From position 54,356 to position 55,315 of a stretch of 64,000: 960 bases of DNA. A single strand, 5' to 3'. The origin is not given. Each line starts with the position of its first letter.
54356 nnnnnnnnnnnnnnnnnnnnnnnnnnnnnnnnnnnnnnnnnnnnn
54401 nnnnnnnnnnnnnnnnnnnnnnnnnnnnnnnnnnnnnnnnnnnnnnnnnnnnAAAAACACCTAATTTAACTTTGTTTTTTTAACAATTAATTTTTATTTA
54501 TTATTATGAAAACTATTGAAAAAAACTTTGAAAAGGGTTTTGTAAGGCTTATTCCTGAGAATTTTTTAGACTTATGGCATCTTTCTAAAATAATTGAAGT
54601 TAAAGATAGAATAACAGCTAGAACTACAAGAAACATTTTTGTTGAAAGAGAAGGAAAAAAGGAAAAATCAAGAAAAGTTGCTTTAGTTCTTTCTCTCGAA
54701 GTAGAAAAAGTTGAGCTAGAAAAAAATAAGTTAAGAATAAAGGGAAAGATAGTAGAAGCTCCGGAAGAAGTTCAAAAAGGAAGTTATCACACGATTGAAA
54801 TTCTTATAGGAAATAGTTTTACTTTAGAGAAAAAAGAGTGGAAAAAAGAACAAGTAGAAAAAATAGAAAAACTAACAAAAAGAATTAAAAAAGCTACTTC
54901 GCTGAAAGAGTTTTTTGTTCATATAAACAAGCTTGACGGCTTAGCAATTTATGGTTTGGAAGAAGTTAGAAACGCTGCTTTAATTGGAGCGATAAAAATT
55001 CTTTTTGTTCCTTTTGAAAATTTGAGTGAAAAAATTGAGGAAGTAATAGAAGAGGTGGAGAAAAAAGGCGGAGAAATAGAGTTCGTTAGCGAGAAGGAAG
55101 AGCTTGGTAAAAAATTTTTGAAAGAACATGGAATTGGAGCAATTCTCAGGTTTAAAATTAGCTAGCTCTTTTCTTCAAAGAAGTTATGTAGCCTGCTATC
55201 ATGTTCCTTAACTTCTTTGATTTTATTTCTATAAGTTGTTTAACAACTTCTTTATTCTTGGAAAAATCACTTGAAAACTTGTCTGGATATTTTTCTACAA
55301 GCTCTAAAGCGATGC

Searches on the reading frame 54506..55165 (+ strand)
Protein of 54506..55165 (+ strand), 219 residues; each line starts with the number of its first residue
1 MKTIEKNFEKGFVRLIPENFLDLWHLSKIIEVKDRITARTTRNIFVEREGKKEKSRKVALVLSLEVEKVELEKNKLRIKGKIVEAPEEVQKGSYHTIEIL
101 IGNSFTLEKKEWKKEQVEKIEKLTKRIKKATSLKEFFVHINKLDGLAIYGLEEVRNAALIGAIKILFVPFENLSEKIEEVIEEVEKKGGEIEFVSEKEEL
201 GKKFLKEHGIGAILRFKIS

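Call 88: search_protein_families(library=pfam, max_evalue=0.00001, proteins=[window:54506-55165:+])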
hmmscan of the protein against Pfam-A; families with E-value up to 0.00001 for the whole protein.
window:54506-55165:+ (219 aa): 2 families
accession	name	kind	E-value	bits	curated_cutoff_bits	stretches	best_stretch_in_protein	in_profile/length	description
PF03463.20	eRF1_1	-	1.2e-27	96.8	23.8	1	1-123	1-122/123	eRF1 domain 1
PF03465.20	eRF1_3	-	3e-16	60.2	25.8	1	128-218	3-106/106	eRF1 domain 3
